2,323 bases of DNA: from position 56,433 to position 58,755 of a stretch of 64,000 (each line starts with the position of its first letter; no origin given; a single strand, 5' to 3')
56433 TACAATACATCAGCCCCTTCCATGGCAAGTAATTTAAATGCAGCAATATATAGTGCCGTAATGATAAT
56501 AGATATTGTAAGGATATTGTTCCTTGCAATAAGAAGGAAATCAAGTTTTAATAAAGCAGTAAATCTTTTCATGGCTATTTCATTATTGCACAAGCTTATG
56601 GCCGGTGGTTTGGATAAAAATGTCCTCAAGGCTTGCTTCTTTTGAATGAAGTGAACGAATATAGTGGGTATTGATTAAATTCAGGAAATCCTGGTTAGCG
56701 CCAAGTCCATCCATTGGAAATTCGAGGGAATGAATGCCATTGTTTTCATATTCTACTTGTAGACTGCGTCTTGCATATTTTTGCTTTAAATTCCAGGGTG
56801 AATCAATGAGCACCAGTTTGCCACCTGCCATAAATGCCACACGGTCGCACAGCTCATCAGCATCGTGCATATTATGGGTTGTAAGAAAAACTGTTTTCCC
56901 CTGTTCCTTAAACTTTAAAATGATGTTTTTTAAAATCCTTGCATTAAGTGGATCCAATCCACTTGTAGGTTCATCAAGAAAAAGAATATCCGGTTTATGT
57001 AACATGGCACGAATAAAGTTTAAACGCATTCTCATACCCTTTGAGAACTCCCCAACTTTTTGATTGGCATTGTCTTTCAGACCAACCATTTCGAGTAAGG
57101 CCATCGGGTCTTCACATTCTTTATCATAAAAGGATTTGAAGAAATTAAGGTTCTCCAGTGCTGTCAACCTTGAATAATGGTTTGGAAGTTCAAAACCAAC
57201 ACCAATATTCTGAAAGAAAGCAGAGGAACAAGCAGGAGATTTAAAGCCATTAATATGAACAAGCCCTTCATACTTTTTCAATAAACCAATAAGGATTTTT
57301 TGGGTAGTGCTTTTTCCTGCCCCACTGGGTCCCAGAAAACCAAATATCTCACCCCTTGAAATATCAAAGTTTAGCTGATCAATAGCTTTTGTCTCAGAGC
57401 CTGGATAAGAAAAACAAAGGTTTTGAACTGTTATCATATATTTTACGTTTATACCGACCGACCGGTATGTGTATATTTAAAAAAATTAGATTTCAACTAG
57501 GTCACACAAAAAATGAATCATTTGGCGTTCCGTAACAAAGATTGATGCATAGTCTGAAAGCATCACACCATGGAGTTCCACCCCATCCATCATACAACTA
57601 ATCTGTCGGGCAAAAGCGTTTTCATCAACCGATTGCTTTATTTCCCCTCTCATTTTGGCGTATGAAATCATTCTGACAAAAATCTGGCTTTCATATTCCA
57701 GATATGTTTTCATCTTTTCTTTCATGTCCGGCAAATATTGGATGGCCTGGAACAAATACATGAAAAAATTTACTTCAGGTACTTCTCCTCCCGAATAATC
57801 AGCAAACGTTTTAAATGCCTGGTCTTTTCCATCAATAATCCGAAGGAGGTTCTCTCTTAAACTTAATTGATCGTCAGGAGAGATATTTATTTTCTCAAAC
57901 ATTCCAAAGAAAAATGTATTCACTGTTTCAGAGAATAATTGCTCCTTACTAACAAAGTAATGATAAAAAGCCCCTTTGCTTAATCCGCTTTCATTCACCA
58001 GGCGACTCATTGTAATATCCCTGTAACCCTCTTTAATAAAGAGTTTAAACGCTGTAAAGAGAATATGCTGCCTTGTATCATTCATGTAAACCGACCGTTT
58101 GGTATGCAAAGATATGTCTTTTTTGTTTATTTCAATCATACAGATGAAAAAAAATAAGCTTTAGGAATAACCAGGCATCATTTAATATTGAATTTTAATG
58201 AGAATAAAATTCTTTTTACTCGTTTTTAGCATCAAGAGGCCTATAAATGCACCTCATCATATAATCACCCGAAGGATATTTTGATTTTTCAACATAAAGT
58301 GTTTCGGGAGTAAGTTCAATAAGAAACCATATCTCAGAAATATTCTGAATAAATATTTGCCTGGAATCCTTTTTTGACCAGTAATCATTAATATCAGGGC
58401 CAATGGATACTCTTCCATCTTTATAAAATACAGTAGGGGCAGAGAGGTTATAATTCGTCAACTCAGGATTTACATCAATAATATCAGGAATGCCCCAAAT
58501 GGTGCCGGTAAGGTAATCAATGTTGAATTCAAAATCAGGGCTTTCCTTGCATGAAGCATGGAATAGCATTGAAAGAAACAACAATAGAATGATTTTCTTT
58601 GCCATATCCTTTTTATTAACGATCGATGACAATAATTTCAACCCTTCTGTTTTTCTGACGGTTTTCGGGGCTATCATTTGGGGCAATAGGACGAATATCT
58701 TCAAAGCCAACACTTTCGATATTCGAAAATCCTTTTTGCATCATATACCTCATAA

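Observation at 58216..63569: A four-gene envelope locus that may be an undescribed surface-fibre or export apparatus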

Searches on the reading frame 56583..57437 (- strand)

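Call 87: search_protein_families(library=pfam, proteins=[window:56583-57437:-], max_evalue=0.00001)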
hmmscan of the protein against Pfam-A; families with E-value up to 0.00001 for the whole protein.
window:56583-57437:- (284 aa): 2 families
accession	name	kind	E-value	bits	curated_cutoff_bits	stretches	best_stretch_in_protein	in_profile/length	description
PF00005.33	ABC_tran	-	1.6e-27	97.2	25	1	20-159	2-137/137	ABC transporter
PF13304.12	AAA_21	-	2.1e-10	41.6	27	1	117-190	224-300/304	AAA domain, putative AbiEii toxin, Type IV TA system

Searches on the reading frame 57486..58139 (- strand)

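Call 87: search_protein_families(library=pfam, proteins=[window:57486-58139:-], max_evalue=0.00001)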
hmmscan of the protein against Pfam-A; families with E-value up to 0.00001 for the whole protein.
window:57486-58139:- (217 aa): 1 family
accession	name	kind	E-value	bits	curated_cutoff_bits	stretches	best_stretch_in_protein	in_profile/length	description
PF00440.29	TetR_N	-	9.3e-15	54.6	24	1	26-71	1-46/47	Bacterial regulatory proteins, tetR family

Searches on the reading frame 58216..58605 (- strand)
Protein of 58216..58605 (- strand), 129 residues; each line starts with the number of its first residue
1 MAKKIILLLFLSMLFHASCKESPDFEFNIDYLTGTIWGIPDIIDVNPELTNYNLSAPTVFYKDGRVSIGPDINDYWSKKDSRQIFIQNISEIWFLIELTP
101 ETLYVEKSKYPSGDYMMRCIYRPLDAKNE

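Call 3: search_protein_families(library=pfam, proteins=[window:58216-58605:-], max_evalue=1)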
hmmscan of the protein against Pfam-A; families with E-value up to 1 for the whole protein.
window:58216-58605:- (129 aa): 0 families

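Call 4: search_protein_families(library=ncbifam, proteins=[window:58216-58605:-], max_evalue=1)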
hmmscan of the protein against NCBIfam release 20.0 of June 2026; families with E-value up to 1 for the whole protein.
window:58216-58605:- (129 aa): 1 family
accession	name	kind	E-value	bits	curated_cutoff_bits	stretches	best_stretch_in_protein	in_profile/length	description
NF053773.1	BSAP5i_fam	equivalog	0.00065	19.8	150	1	4-69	5-73/135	BSAP-5i family immunity protein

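Call 85: search_solved_structures(query=A6, max_evalue=10)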
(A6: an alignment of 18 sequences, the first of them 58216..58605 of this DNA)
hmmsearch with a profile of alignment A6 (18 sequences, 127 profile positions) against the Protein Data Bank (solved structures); distinct sequences matched with E-value up to 10: 1.
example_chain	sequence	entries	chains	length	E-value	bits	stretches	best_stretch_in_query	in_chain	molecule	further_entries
1zgh_A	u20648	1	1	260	0.18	14.5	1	52-118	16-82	Methionyl-tRNA formyltransferase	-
